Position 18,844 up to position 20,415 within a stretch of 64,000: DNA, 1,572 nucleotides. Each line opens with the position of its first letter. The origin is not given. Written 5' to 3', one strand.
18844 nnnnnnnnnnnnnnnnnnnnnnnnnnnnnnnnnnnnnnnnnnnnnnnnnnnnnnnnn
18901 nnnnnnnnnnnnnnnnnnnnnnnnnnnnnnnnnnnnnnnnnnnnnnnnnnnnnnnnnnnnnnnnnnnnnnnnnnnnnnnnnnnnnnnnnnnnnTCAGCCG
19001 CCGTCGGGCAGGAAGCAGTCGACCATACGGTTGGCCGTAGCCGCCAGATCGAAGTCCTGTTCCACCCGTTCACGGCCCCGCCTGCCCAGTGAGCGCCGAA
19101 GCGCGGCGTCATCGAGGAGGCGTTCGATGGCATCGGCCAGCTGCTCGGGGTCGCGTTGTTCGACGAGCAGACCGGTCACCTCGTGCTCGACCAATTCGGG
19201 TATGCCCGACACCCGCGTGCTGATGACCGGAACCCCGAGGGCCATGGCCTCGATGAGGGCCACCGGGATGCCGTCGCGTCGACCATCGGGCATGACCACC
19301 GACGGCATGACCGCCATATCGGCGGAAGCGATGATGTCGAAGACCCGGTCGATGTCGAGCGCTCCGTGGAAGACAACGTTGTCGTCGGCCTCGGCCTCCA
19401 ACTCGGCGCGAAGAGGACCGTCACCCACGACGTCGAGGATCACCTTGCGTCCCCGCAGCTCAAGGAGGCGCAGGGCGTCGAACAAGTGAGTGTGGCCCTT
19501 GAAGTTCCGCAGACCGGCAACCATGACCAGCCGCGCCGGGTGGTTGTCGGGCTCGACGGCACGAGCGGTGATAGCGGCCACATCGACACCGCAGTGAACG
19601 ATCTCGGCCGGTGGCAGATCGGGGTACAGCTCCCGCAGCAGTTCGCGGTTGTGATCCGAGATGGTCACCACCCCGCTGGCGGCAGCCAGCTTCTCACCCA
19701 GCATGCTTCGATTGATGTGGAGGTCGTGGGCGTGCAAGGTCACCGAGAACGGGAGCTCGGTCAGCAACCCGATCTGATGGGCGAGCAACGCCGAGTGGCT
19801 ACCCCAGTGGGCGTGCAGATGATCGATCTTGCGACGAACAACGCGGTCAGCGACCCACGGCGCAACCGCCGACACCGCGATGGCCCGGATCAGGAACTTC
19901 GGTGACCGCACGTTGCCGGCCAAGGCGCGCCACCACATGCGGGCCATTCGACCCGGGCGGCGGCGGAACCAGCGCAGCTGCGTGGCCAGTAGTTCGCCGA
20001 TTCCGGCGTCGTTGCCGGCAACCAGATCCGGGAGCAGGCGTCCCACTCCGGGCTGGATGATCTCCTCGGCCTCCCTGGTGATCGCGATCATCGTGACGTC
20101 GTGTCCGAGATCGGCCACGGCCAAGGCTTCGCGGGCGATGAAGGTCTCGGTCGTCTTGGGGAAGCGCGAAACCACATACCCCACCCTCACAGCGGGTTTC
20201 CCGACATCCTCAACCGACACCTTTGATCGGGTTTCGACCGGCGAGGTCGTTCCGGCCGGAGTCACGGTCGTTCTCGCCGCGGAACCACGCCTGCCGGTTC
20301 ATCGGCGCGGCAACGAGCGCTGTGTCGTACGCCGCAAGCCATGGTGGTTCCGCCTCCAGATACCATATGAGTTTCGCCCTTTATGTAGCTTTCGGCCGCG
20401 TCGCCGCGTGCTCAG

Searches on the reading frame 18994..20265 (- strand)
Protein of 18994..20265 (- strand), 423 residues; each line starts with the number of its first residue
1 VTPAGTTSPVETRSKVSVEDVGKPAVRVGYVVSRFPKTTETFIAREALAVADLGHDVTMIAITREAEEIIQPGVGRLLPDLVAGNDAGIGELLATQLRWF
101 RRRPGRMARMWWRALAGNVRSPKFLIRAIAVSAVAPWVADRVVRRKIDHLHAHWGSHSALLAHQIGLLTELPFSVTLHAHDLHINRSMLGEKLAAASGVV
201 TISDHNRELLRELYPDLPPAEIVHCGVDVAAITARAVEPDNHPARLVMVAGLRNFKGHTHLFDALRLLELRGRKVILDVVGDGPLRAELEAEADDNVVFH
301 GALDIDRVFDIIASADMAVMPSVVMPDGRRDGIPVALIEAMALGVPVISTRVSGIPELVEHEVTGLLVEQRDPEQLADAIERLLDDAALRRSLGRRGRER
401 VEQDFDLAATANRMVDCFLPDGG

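Call 70: search_protein_families(library=pfam, proteins=[window:18994-20265:-], max_evalue=0.00001)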
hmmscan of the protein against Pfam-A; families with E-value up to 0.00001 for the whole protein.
window:18994-20265:- (423 aa): 5 families
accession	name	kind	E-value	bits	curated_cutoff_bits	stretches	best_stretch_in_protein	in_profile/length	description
PF13692.12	Glyco_trans_1_4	-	1.3e-34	119.9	27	1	245-386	3-142/142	Glycosyl transferases group 1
PF00534.26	Glycos_transf_1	-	2.9e-32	112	26.4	1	240-400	12-172/172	Glycosyl transferases group 1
PF13524.12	Glyco_trans_1_2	-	1.2e-15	58.2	25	1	277-415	17-143/144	Glycosyl transferase-like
PF13439.12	Glyco_transf_4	-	1.4e-08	35.4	28.5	1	40-230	5-169/170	Glycosyltransferase Family 4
PF20706.3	GT4-conflict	-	1.3e-06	28.1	26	1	206-411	161-382/385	Family 4 Glycosyltransferase in conflict systems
